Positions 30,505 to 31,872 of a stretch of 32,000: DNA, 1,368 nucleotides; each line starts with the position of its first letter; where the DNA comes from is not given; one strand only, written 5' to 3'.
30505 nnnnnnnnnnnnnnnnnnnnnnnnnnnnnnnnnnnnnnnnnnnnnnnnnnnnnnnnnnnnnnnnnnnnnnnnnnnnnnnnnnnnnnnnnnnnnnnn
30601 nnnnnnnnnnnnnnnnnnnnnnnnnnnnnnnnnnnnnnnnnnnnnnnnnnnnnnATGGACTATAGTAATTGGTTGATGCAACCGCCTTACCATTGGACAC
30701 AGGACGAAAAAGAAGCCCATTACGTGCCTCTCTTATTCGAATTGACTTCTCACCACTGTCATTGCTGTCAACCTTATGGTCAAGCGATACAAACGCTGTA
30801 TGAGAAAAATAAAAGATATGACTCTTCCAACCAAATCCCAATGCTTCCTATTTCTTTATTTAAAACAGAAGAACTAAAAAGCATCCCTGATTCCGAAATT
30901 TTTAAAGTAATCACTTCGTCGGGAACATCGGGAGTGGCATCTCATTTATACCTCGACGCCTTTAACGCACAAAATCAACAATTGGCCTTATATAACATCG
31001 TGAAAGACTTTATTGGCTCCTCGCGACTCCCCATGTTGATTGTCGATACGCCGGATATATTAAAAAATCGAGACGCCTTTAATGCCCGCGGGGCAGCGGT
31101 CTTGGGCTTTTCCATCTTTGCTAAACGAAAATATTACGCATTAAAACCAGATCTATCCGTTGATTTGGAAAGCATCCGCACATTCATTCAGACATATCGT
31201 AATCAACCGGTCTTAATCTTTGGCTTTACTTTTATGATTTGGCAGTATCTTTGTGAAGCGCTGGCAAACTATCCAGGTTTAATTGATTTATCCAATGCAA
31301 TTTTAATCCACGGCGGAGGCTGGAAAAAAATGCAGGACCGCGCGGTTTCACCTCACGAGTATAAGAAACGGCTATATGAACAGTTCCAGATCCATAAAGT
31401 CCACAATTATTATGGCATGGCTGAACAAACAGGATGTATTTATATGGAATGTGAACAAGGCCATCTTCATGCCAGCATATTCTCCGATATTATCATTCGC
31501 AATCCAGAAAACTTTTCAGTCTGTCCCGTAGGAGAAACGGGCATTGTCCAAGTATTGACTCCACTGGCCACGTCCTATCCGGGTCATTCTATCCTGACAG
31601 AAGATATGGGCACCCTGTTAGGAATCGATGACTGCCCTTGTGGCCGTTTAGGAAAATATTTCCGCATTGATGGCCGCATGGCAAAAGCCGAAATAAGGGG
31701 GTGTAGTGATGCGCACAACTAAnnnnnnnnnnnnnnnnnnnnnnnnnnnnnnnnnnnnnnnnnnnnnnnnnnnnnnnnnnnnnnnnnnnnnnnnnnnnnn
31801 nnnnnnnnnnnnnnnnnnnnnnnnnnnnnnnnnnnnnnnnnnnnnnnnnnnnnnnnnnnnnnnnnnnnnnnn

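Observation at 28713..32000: Uncharacterised carrier-protein cluster: Nfu-like, Cys-rich/MaoC fusion, ACP-like, MBL hydrolase, LuxE-like, LuxC-like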

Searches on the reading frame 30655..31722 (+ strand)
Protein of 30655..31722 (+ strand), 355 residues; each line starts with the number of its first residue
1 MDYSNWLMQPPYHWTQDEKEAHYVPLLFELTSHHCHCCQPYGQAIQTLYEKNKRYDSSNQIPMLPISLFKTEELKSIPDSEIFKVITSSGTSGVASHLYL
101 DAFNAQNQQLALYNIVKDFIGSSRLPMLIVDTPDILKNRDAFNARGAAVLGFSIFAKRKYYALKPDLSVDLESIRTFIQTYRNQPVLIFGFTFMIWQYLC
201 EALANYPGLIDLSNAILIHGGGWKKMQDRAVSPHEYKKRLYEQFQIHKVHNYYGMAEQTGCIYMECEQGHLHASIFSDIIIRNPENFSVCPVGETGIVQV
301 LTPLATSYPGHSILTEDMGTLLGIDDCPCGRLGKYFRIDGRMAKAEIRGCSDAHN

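Call 5: search_protein_families(library=pfam, proteins=[window:30655-31722:+], max_evalue=0.01)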
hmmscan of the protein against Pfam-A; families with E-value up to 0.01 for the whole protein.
window:30655-31722:+ (355 aa): 1 family
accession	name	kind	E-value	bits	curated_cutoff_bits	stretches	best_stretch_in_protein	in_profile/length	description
PF04443.18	LuxE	-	3e-51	175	24.9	1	10-353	25-385/391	Acyl-protein synthetase, LuxE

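Call 6: search_protein_families(library=ncbifam, proteins=[window:30655-31722:+], max_evalue=0.01)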
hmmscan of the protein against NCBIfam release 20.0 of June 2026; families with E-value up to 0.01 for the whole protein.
window:30655-31722:+ (355 aa): 3 families
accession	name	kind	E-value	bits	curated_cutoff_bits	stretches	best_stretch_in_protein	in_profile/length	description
NF052244.1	LCFA_lig_LuxE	equivalog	1.3e-21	77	550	1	8-351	18-359/367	long-chain-fatty-acid--protein ligase LuxE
NF045666.1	DVU1553_fam_AMP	equivalog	5.1e-06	25.8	300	1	233-332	221-320/331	DVU_1553 family AMP-dependent CoA ligase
TIGR03335.1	F390_ftsA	equivalog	0.0013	17.5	458.7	0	241-332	225-319/445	coenzyme F390 synthetase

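Call 7: find_encoding_contigs(protein=window:30655-31722:+, flank=10000, max_places=6)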
Protein window:30655-31722:+ (355 aa): 24 contigs read that carry it; 6 places shown.
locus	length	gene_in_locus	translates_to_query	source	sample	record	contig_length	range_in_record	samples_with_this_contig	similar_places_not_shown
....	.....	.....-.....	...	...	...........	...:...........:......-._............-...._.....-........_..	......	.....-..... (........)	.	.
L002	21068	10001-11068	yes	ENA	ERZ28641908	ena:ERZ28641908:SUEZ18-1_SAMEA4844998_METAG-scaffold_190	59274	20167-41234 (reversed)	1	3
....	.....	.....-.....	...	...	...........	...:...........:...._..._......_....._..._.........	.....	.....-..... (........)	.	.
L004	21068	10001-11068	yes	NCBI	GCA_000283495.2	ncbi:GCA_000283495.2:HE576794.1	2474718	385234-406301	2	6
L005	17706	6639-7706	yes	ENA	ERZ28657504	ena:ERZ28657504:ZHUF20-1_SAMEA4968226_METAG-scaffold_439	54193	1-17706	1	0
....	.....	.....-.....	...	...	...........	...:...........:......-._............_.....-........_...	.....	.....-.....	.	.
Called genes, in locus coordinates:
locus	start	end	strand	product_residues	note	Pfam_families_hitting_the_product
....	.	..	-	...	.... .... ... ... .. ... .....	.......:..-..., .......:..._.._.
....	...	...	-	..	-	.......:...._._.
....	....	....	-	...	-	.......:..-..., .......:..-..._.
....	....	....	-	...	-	-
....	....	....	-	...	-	-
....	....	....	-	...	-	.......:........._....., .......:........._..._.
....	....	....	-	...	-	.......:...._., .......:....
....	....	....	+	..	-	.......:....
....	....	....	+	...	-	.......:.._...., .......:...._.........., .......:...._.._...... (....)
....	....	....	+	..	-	-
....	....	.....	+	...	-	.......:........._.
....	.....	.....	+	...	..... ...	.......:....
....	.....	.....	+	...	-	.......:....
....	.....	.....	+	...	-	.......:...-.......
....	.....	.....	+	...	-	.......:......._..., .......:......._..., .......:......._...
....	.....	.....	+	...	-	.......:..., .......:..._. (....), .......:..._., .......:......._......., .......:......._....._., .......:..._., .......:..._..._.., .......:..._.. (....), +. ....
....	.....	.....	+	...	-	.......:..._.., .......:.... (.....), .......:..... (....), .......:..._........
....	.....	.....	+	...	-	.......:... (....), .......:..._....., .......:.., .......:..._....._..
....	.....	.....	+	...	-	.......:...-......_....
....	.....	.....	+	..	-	-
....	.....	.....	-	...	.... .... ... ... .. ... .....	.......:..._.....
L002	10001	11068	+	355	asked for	PF04443:LuxE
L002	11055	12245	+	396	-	PF05893:LuxC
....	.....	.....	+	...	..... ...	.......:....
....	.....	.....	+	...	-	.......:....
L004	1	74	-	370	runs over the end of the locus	PF00465:Fe-ADH, PF25137:ADH_Fe_C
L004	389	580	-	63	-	PF02416:TatA_B_E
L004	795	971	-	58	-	-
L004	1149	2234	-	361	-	PF00465:Fe-ADH, PF13685:Fe-ADH_2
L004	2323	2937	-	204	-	-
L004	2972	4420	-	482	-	-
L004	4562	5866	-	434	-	PF02550:AcetylCoA_hydro, PF13336:AcetylCoA_hyd_C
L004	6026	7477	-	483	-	PF11794:HpaB_N, PF03241:HpaB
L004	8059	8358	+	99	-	PF01106:NifU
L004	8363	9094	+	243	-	PF27236:AF_0334, PF01575:MaoC_dehydratas, PF13452:FAS1_DH_region (weak)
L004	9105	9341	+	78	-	-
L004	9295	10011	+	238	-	PF00753:Lactamase_B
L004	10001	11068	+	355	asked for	PF04443:LuxE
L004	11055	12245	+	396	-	PF05893:LuxC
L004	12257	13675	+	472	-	PF00501:AMP-binding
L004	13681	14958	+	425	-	PF00309:Sigma54_AID, PF04963:Sigma54_CBD, PF04552:Sigma54_DBD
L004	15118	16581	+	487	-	PF00989:PAS, PF08448:PAS_4 (weak), PF13426:PAS_9, PF00158:Sigma54_activat, PF14532:Sigma54_activ_2, PF07728:AAA_5, PF25601:AAA_lid_14, PF18024:HTH_50 (weak), +3 more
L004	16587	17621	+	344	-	PF01070:FMN_dh, PF05690:ThiG (faint), PF00478:IMPDH (weak), PF01645:Glu_synthase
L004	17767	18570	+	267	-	PF23441:SDR (weak), PF00106:adh_short, PF08659:KR, PF13561:adh_short_C2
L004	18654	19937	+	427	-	PF09820:AAA-ATPase_like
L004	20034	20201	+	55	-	-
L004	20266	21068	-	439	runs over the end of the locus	PF03313:SDH_alpha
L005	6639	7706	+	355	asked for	PF04443:LuxE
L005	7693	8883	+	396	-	PF05893:LuxC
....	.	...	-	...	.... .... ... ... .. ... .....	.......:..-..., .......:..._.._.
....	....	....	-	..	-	-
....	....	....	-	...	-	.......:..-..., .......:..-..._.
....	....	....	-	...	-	-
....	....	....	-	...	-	-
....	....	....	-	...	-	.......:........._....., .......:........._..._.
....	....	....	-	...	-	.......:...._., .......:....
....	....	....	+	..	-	-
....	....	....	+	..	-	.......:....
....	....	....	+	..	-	-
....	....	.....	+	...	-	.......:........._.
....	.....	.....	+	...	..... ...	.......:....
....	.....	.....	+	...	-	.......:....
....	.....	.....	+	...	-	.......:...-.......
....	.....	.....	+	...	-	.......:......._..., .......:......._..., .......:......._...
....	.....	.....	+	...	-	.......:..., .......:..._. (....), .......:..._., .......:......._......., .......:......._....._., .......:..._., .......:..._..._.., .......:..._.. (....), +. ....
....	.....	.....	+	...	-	?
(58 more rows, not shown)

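Call 12: search_protein_families(library=ncbifam, proteins=[L004:11055-12245:+, L004:12257-13675:+, L004:13681-14958:+, L004:15118-16581:+, L004:16587-17621:+, L004:17767-18570:+], max_evalue=0.001)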
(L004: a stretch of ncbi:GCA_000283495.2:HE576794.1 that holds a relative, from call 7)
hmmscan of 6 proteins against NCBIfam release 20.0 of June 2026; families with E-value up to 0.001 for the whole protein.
L004:11055-12245:+ (396 aa): 1 family
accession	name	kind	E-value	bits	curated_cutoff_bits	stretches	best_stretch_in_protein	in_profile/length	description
NF052251.1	LCFA_red_LuxC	equivalog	7.9e-07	27.9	750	1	76-370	139-418/478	long-chain-fatty-acyl-CoA reductase LuxC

L004:12257-13675:+ (472 aa): 95 families (the best 25 are shown)
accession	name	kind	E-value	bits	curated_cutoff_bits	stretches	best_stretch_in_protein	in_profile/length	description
TIGR03098.1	ligase_PEP_1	hypoth_equivalog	1.3e-44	152.5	592.35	1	122-461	157-511/517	acyl-CoA ligase (AMP-forming), exosortase A system-associated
NF004837.0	PRK06187.1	subfamily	1.9e-43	148.5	476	1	126-468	168-522/531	long-chain-fatty-acid--CoA ligase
NF002966.0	PRK03640.1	equivalog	4.6e-39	134.3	556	1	128-470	141-482/483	o-succinylbenzoate--CoA ligase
NF005714.0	PRK07529.1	subfamily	1.6e-38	132.4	632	1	127-414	217-512/640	acyl-CoA synthetase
TIGR01923.1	menE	equivalog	5.3e-37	127.7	330.15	1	27-460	2-438/442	o-succinylbenzoate--CoA ligase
NF006386.0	PRK08633.1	equivalog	1.2e-36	125.9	1221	1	127-470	781-1143/1147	acyl-[ACP]--phospholipid O-acyltransferase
NF052269.1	Staph_lig_FadD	equivalog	7.4e-35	120.2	650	1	127-414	149-430/499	long-chain-fatty-acid--CoA ligase FadD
TIGR01733.1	AA-adenyl-dom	subfamily_domain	1.4e-34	119.6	317.4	1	126-399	118-400/409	amino acid adenylation domain-containing protein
NF005702.0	PRK07514.1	subfamily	1.2e-32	113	558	1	124-462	153-494/506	malonyl-CoA synthase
NF005858.0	PRK07787.1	subfamily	2.2e-31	108.8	575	1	22-465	24-469/471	acyl-CoA synthetase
NF004758.0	PRK06087.1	equivalog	8.9e-31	106.9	736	1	125-464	184-531/548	medium-chain fatty-acid--CoA ligase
NF009233.0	PRK12583.1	subfamily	9e-31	106.9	832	1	128-415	201-488/558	fatty acid CoA ligase family protein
NF005307.0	PRK06839.1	equivalog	1.6e-29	102.9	748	1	120-465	141-490/496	o-succinylbenzoate--CoA ligase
NF006523.0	PRK08974.1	equivalog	1.4e-28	99.3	884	1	127-444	205-525/561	long-chain-fatty-acid--CoA ligase FadD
NF004114.0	PRK05605.1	equivalog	1.6e-28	99.4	766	1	123-412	216-504/575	long-chain-fatty-acid--CoA ligase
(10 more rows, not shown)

L004:13681-14958:+ (425 aa): 7 families
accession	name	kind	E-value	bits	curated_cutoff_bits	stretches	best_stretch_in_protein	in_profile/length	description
TIGR02395.1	rpoN_sigma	equivalog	1.8e-93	314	277.35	1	9-423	1-433/434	RNA polymerase factor sigma-54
NF004595.0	PRK05932.1-2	equivalog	3.7e-69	233.8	513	1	73-423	121-480/484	RNA polymerase factor sigma-54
NF009118.0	PRK12469.1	subfamily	6.3e-66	223.2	396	1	57-421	107-476/483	RNA polymerase factor sigma-54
NF004598.0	PRK05932.1-5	equivalog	3.5e-62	210.8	621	1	59-420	132-498/504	RNA polymerase factor sigma-54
NF004596.0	PRK05932.1-3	subfamily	9.5e-57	193.1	499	1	73-423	151-504/515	RNA polymerase factor sigma-54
NF004597.0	PRK05932.1-4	equivalog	2.7e-52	177.9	817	1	57-423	100-473/477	RNA polymerase factor sigma-54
NF004602.0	PRK05932.2-4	equivalog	1.5e-49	168.9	506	1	7-423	7-408/416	RNA polymerase factor sigma-54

L004:15118-16581:+ (487 aa): 42 families (the best 25 are shown)
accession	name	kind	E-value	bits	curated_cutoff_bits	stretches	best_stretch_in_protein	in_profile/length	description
NF041552.1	TF_PrdR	equivalog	3.4e-126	421.9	795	1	6-478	124-577/577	sigma-54 dependent transcriptional regulator PrdR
TIGR01817.1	nifA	equivalog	3.3e-101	339.7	528.85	1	130-406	169-445/534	nif-specific transcriptional activator NifA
NF003451.0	PRK05022.1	equivalog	8.9e-96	321.6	476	1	137-476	171-507/512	nitric oxide reductase transcriptional regulator NorR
NF049963.1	RespRegFlgRCampy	domain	2.6e-95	319.8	750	1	129-406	113-384/429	fla regulon two-component system response regulator FlgR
TIGR02915.1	PEP_resp_reg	equivalog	1.3e-93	314.3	502.6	1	130-469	111-434/445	PEP-CTERM-box response regulator transcription factor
NF050807.1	TransRegFlbDCaul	equivalog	1.8e-92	310.6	750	1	148-480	110-441/454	sigma-54-dependent transcriptional regulator FlbD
NF038308.1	RNA_repair_RtcR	equivalog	2.5e-91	307.1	650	1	129-463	151-496/530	RNA repair transcriptional activator RtcR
NF008469.0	PRK11361.1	equivalog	1.3e-88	297.8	714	1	127-479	112-456/461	acetoacetate metabolism transcriptional regulator AtoC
TIGR02329.1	propionate_PrpR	equivalog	1.8e-88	297.5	499.2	1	133-474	191-524/526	propionate catabolism operon regulatory protein PrpR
TIGR01818.1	ntrC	equivalog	4.6e-87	292.7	558.6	1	137-475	115-461/463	nitrogen regulation protein NR(I)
NF011953.0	PRK15424.1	equivalog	6.3e-85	285.8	703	1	140-479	203-536/538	propionate catabolism operon regulatory protein PrpR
TIGR02974.1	phageshock_pspF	equivalog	8.2e-80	268.5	443.55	1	160-473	3-332/336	phage shock protein operon transcriptional activator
NF011958.0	PRK15429.1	equivalog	2.4e-79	267.8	830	1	121-394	350-617/692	formate hydrogenlyase transcriptional activator FlhA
NF051870.1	NAssimRespRegNtrX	equivalog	2.6e-76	257.3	600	1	131-475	114-448/452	nitrogen assimilation response regulator NtrX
NF008085.0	PRK10820.1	equivalog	1.1e-75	255.3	576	1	16-479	80-512/520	transcriptional regulator TyrR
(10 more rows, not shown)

L004:16587-17621:+ (344 aa): 12 families
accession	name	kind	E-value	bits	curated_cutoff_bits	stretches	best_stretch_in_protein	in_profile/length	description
NF008398.0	PRK11197.1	subfamily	1.5e-41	142.5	376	1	199-341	234-376/381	L-lactate dehydrogenase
TIGR03966.1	actino_HemFlav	equivalog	2.9e-35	121.7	470.85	1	199-336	236-373/385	pre-mycofactocin synthase MftD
NF033901.1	L_lactate_LldD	exception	7e-35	120.8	550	1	200-340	235-375/377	FMN-dependent L-lactate dehydrogenase LldD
TIGR02708.1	L_lactate_ox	equivalog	6.6e-34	117.5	645.5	1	200-335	218-353/367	L-lactate oxidase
TIGR02151.1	IPP_isom_2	equivalog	2.2e-12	46.6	281.3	1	255-337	250-331/338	type 2 isopentenyl-diphosphate Delta-isomerase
TIGR01304.1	IMP_DH_rel_2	equivalog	1.3e-08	34.5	342.1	1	201-301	176-290/365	GuaB3 family IMP dehydrogenase-related protein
NF005311.0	PRK06843.1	equivalog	5e-06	25.7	779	1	214-295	198-286/404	inosine 5-monophosphate dehydrogenase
TIGR01302.1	IMP_dehydrog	equivalog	2.3e-05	23.4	481.5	1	259-295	321-357/450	IMP dehydrogenase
NF003198.0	PRK04169.1-2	subfamily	3.4e-05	23.1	247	0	250-295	180-227/249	geranylgeranylglyceryl/heptaprenylglyceryl phosphate synthase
NF003302.0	PRK04302.1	subfamily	0.0004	20.2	132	1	261-294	169-202/223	triose-phosphate isomerase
TIGR01303.1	IMP_DH_rel_1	equivalog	0.00047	19.2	562.75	1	209-295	265-358/475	GuaB1 family IMP dehydrogenase-related protein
NF001369.0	PRK00278.1-1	equivalog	0.00092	18.4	329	0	194-296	145-243/271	indole-3-glycerol phosphate synthase TrpC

L004:17767-18570:+ (267 aa): 236 families (the best 25 are shown)
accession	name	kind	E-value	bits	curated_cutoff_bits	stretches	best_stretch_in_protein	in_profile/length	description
NF005488.0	PRK07097.1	equivalog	5.5e-147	487.9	369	1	5-267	3-265/266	gluconate 5-dehydrogenase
NF005983.0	PRK08085.1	equivalog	3e-82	276.1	408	1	5-261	2-252/254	gluconate 5-dehydrogenase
NF005711.0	PRK07523.1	subfamily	1.6e-73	247.4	413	1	5-261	3-253/255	SDR family oxidoreductase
NF005390.0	PRK06935.1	equivalog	2.4e-72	243.4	369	1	2-261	5-257/258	2-dehydro-3-deoxy-D-gluconate 5-dehydrogenase KduD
NF004778.0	PRK06124.1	equivalog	2.1e-69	233.8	303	1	5-261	4-254/256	SDR family oxidoreductase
TIGR01832.1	kduD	equivalog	2.4e-66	223.8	338.85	1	8-261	1-247/248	2-dehydro-3-deoxy-D-gluconate 5-dehydrogenase KduD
NF006070.0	PRK08213.1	subfamily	2.8e-63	213.9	279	1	4-260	4-257/259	gluconate 5-dehydrogenase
TIGR01830.1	3oxo_ACP_reduc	equivalog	1.5e-61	208.1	297.75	1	15-259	1-238/239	3-oxoacyl-[acyl-carrier-protein] reductase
NF004198.0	PRK05653.1-3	equivalog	2.9e-58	197.3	296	1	9-259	4-246/248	3-oxoacyl-ACP reductase FabG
NF005559.1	PRK07231.1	subfamily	4.3e-58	196.7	215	1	10-260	2-248/249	glucose 1-dehydrogenase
NF009466.0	PRK12826.1-2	subfamily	1.2e-57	195.3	222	1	13-259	4-244/248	3-oxoacyl-ACP reductase FabG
NF004791.0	PRK06138.1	equivalog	1.7e-57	194.6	312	1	9-261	2-251/252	SDR family oxidoreductase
NF009093.0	PRK12429.1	subfamily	2.6e-56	190.8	258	1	10-260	3-257/259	3-hydroxybutyrate dehydrogenase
NF004197.0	PRK05653.1-1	equivalog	3.8e-56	190.5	332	1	9-260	4-247/249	3-oxoacyl-ACP reductase FabG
NF006132.0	PRK08277.1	subfamily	6.6e-55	186.4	281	1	4-264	2-279/280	D-mannonate oxidoreductase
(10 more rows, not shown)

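Call 13: search_protein_families(library=pfam, proteins=[L004:11055-12245:+, L004:12257-13675:+, L004:16587-17621:+, L004:17767-18570:+], max_evalue=0.001)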
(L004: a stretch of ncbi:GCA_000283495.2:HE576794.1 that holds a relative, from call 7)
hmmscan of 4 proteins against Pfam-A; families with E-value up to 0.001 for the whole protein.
L004:11055-12245:+ (396 aa): 1 family
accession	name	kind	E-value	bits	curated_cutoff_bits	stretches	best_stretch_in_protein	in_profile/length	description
PF05893.19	LuxC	-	3e-24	86.1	21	1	72-240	82-240/401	Acyl-CoA reductase (LuxC)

L004:12257-13675:+ (472 aa): 1 family
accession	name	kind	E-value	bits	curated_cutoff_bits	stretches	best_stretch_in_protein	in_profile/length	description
PF00501.34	AMP-binding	-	2.3e-38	132.5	29.9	1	11-340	8-383/384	AMP-binding enzyme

L004:16587-17621:+ (344 aa): 5 families
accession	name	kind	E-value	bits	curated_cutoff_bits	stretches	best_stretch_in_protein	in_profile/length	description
PF01070.24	FMN_dh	-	2.7e-67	227.7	24.9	2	117-341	135-349/350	FMN-dependent dehydrogenase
PF01645.23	Glu_synthase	-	5.1e-08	32.9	20.4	1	261-300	271-310/369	Conserved region in glutamate synthase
PF05690.20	ThiG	-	5.3e-07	29.7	23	0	265-299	175-209/247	Thiazole biosynthesis protein ThiG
PF00478.31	IMPDH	-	2.4e-06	27.2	25.6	1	258-296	200-238/345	IMP dehydrogenase / GMP reductase domain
PF00977.27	His_biosynth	-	0.00067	19.6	23.6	0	258-297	65-105/228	Histidine biosynthesis protein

L004:17767-18570:+ (267 aa): 4 families
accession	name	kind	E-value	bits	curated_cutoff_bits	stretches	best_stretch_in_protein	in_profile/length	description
PF13561.12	adh_short_C2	-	2e-58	198.2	27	1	22-259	6-235/236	Enoyl-(Acyl carrier protein) reductase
PF00106.31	adh_short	-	1.4e-55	188.2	26.6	1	13-206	1-194/195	short chain dehydrogenase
PF08659.16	KR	-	4e-16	59.9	22.6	1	15-168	3-156/180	KR domain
PF23441.1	SDR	-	1.7e-06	28.1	27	1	13-196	8-196/258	SDR-like rossmann domain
